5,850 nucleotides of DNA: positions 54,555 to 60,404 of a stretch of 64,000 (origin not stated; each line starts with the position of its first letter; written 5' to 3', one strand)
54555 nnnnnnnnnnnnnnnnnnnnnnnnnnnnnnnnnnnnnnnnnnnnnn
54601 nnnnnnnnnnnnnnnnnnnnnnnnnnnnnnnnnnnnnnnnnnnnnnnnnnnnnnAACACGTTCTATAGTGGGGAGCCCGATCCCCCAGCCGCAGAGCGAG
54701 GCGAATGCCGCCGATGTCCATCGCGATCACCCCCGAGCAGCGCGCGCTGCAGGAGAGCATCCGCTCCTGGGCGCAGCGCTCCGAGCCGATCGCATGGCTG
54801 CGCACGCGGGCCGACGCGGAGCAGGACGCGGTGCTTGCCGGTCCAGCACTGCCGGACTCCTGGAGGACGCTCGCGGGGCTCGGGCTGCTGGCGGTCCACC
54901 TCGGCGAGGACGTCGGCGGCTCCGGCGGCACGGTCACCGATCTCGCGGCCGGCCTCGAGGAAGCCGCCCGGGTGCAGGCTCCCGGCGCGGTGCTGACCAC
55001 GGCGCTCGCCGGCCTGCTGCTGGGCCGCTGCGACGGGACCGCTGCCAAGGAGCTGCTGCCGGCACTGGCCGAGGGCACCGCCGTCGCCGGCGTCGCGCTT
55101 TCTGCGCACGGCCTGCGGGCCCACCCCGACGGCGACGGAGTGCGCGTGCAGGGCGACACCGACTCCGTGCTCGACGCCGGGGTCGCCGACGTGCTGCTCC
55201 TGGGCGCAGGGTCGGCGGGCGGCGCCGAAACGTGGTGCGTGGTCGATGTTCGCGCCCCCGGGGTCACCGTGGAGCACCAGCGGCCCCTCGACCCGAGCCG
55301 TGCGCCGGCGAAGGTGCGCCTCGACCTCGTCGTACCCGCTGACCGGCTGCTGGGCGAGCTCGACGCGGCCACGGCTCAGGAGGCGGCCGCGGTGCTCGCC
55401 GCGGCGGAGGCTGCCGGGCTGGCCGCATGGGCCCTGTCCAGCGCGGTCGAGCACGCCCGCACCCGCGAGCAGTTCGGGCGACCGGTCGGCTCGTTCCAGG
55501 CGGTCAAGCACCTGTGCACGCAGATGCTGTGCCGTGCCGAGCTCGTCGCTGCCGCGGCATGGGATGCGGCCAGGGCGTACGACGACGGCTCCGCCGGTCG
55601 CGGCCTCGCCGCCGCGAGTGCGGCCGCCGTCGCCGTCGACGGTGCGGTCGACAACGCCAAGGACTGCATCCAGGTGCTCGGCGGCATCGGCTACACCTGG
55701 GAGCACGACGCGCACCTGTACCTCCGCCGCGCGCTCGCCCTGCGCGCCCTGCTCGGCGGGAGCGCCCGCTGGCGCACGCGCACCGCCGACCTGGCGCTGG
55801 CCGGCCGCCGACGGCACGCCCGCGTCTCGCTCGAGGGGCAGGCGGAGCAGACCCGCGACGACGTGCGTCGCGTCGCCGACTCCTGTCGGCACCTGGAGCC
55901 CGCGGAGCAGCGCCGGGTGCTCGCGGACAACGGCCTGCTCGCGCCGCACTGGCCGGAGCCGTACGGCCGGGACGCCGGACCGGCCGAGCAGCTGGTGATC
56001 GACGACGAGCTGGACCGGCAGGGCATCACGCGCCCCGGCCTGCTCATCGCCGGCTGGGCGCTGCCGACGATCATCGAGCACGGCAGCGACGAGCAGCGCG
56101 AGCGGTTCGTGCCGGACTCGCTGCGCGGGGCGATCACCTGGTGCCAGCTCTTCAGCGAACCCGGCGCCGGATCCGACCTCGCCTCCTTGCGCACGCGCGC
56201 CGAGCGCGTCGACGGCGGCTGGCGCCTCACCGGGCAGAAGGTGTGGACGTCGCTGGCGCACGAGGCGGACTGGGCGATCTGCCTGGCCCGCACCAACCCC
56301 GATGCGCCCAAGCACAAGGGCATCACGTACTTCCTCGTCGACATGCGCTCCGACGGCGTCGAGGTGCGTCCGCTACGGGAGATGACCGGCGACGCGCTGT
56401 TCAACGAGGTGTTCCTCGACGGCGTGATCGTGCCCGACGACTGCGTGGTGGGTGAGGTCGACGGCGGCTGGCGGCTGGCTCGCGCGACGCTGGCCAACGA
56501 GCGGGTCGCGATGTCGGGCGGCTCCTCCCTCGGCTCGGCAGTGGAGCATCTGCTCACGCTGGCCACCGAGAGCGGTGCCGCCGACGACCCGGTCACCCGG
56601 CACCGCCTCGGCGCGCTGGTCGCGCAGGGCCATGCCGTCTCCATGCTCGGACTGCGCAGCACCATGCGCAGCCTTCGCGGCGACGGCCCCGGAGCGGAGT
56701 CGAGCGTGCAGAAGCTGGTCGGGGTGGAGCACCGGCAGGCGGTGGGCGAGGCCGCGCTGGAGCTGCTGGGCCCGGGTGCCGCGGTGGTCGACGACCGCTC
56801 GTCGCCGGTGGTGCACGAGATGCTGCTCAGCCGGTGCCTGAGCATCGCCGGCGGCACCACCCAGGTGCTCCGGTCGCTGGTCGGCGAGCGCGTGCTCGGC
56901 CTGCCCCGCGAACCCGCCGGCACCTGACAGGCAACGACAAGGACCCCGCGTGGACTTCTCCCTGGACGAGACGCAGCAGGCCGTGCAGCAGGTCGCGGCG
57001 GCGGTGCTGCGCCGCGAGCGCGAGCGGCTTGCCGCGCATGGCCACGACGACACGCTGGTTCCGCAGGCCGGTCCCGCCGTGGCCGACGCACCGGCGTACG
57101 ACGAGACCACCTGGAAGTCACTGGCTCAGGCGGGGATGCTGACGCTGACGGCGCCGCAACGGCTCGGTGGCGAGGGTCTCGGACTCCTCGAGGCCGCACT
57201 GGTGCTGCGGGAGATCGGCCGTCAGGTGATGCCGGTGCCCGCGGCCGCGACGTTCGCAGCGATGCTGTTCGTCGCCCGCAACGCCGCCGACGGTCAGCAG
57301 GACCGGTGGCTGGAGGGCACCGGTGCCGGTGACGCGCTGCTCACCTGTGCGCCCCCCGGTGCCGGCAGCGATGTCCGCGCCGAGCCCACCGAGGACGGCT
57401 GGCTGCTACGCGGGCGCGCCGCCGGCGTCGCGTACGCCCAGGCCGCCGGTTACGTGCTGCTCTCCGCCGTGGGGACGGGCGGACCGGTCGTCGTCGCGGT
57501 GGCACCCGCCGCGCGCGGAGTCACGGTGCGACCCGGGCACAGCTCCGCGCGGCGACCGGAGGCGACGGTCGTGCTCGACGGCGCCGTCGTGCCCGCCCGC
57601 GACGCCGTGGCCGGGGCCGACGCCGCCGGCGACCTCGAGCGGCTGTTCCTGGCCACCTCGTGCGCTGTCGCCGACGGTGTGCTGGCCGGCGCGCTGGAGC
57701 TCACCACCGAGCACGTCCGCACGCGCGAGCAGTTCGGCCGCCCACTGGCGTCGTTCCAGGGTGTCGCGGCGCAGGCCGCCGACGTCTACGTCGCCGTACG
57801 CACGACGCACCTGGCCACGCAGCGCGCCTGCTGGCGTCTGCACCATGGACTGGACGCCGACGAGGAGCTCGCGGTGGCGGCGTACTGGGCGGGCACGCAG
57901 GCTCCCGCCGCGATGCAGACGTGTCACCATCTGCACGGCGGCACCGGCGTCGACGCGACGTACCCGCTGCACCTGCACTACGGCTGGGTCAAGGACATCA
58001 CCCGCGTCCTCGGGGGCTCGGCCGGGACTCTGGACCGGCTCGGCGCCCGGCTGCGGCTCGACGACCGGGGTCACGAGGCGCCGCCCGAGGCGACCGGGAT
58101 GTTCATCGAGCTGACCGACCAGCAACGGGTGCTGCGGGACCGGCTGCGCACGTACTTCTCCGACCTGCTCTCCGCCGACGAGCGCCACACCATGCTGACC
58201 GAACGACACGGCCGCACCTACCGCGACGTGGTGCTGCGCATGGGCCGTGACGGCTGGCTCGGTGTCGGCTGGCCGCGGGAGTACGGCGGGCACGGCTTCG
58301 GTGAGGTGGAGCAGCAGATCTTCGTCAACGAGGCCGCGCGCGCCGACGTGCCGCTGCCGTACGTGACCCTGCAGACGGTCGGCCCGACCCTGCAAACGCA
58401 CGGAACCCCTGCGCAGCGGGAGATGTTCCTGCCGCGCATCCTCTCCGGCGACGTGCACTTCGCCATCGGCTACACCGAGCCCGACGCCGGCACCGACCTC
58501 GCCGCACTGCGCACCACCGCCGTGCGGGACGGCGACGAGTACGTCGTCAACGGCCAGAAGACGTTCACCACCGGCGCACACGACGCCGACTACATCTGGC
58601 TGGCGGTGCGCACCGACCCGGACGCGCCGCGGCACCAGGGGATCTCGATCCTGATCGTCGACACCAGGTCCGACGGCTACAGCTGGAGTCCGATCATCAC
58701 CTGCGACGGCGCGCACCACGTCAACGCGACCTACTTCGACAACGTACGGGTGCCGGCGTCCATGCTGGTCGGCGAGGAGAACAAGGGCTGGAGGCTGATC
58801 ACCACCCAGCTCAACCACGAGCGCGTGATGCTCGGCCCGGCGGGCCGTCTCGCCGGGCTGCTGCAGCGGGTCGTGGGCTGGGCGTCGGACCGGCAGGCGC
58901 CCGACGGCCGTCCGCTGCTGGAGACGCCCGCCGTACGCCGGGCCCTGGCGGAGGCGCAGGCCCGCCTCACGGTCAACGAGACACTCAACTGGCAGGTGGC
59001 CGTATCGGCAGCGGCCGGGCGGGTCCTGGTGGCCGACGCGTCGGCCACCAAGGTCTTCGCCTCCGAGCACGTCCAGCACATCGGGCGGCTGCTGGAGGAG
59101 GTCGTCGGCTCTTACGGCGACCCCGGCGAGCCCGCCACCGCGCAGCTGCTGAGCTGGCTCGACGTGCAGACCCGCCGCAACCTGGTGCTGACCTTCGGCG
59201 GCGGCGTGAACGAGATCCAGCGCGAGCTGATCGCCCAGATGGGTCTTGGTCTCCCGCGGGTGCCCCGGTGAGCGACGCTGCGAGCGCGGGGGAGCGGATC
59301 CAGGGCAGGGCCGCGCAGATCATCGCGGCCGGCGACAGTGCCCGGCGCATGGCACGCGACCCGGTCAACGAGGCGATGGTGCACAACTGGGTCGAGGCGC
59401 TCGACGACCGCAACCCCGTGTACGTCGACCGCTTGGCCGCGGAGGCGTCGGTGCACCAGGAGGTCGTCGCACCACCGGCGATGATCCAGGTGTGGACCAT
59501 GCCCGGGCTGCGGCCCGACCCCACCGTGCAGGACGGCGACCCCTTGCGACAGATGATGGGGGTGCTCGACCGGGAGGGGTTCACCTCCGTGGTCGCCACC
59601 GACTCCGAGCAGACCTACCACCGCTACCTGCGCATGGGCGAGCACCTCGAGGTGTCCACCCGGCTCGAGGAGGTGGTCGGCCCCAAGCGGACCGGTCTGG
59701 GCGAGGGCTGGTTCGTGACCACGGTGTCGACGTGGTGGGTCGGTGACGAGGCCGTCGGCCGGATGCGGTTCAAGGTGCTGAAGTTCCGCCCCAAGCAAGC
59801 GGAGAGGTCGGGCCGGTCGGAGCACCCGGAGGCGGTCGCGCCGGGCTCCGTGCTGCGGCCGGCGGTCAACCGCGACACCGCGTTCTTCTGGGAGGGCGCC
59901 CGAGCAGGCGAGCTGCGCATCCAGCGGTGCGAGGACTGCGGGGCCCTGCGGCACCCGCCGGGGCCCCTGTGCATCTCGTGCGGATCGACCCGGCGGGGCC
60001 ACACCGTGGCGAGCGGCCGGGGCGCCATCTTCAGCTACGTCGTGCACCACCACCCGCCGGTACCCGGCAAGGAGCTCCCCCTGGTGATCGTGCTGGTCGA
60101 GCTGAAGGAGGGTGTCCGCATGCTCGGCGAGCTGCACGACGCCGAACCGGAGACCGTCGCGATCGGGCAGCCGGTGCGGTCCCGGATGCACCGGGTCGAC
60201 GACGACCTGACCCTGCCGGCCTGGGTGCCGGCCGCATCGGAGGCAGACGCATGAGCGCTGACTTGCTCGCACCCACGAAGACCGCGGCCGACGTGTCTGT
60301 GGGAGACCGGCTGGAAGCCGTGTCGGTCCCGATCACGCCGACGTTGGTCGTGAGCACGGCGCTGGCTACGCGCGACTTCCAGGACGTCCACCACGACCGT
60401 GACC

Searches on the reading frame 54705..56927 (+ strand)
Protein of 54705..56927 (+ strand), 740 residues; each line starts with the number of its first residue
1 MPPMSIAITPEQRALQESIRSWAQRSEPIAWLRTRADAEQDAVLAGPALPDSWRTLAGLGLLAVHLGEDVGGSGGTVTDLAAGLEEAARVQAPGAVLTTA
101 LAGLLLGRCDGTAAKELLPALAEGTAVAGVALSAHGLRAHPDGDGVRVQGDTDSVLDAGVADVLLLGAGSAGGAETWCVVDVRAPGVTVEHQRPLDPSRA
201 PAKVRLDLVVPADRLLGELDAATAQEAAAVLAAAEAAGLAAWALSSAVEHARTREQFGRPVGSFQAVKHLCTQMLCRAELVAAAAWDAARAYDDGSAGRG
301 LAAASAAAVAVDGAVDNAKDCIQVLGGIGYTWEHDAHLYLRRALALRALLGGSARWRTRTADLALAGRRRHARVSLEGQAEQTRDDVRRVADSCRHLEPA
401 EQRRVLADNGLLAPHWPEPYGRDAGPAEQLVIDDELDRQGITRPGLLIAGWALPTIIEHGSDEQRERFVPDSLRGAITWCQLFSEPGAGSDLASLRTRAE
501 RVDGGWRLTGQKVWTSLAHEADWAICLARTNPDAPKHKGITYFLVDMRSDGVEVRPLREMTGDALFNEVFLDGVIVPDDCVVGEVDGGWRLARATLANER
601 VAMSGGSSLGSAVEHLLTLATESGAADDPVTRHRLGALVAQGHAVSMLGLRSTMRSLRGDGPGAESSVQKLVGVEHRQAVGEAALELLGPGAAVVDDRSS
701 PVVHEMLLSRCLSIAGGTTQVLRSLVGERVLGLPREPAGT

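Call 4: search_protein_families(library=pfam, proteins=[window:54705-56927:+])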
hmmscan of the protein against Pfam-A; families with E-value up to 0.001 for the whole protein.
window:54705-56927:+ (740 aa): 3 families
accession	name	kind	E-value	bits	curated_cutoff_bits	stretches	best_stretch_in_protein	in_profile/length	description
PF00441.29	Acyl-CoA_dh_1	-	2.2e-38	132.2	22.4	2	230-354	16-139/150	Acyl-CoA dehydrogenase, C-terminal domain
PF02770.24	Acyl-CoA_dh_M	-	1.5e-22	80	33.3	1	480-562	1-83/97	Acyl-CoA dehydrogenase, middle domain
PF02771.21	Acyl-CoA_dh_N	-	2.2e-20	73.5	22.9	2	9-124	1-112/113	Acyl-CoA dehydrogenase, N-terminal domain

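Call 5: search_protein_families(library=ncbifam, proteins=[window:54705-56927:+])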
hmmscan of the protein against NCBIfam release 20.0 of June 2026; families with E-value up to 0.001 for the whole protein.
window:54705-56927:+ (740 aa): 19 families
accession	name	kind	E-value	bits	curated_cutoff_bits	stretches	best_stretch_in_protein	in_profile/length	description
TIGR03204.1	pimC_large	equivalog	9e-57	192.7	623.85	1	400-733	43-395/395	pimeloyl-CoA dehydrogenase large subunit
NF008997.0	PRK12341.1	equivalog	1.1e-42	146.5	537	2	383-612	25-253/382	acyl-CoA dehydrogenase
NF043006.1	CyhCrbnylCoADH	equivalog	4.2e-40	137.9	650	2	402-622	40-265/380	cyclohexane-1-carbonyl-CoA dehydrogenase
NF045552.1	GlutCoADH_Des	equivalog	4.3e-37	128.2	470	2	397-607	37-251/387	glutaryl-CoA dehydrogenase Acd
NF045652.1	ProlPCPDhRedW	equivalog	2.5e-36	125.3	650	2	453-720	92-363/376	L-prolyl-[peptidyl-carrier protein] dehydrogenase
NF042972.1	AcrlCoAredClosAcrC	equivalog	8.4e-35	120.1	640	2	397-612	36-253/378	acryloyl-CoA reductase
NF042439.1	SulpropCoADesulf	equivalog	2.8e-33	115.2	600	2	452-733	82-373/379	3-sulfinopropanoyl-CoA desulfinase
NF053553.1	prodigi_MBC_PigA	equivalog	2.5e-32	112.4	500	2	456-604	100-249/381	prodigiosin MBC biosynthesis dehydrogenase PigA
TIGR03203.1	pimD_small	equivalog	1.2e-30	106.9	652.7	2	11-361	7-373/378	pimeloyl-CoA dehydrogenase small subunit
NF050027.1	acylCoADhIpdE2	equivalog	5.3e-29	101.7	450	1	59-354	45-300/311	acyl-CoA dehydrogenase IpdE2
NF002885.1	PRK03354.1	equivalog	2e-26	92.9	540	2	431-641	72-282/378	crotonobetainyl-CoA dehydrogenase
TIGR03207.1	cyc_hxne_CoA_dh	equivalog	2.7e-19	69.1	575.35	2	404-588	39-226/372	cyclohexanecarboxyl-CoA dehydrogenase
NF052270.1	Staph_DH_FadE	equivalog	6.2e-18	64.7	600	2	450-558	111-216/400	acyl-CoA dehydrogenase FadE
NF058590.1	AcCoDHFadEBacil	equivalog_domain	3.7e-16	58.8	600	1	452-615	111-271/586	acyl-CoA dehydrogenase FadE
NF007000.1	PRK09463.1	subfamily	4e-11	42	600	1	457-603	137-300/726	acyl-CoA dehydrogenase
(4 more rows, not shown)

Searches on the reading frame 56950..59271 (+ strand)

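Call 4: search_protein_families(library=pfam, proteins=[window:56950-59271:+])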
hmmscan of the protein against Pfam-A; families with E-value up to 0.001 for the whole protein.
window:56950-59271:+ (773 aa): 3 families
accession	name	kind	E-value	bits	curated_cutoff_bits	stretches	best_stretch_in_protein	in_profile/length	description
PF00441.29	Acyl-CoA_dh_1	-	3.4e-45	154.3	22.4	2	611-763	1-147/150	Acyl-CoA dehydrogenase, C-terminal domain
PF02771.21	Acyl-CoA_dh_N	-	4e-33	114.6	22.9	2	389-501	1-113/113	Acyl-CoA dehydrogenase, N-terminal domain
PF02770.24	Acyl-CoA_dh_M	-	2.8e-25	88.7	33.3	1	505-598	1-96/97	Acyl-CoA dehydrogenase, middle domain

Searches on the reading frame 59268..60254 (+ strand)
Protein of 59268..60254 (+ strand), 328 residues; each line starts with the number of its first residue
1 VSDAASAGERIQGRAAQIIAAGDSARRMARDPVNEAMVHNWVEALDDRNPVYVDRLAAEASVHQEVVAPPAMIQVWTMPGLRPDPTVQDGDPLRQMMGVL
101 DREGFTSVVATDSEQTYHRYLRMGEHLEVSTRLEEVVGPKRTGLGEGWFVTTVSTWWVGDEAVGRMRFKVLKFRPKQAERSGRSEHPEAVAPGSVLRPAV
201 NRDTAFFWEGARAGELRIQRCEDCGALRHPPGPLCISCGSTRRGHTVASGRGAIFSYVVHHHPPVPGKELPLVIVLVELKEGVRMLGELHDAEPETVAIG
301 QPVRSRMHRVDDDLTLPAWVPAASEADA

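Call 64: search_protein_families(library=pfam, proteins=[window:59268-60254:+])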
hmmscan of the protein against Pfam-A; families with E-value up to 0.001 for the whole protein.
window:59268-60254:+ (328 aa): 3 families
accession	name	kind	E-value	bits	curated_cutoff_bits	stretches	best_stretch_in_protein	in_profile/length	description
PF01796.24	OB_ChsH2_C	-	2.9e-18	66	27.1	1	248-307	4-64/65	ChsH2, C-terminal OB-fold domain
PF13452.11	FAS1_DH_region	-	4e-14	53.3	22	1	30-163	11-129/132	FAS1-like, dehydratase domain region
PF12172.15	zf-ChsH2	-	1.3e-11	44.5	23.2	1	208-241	1-34/37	ChsH2, rubredoxin-like zinc ribbon domain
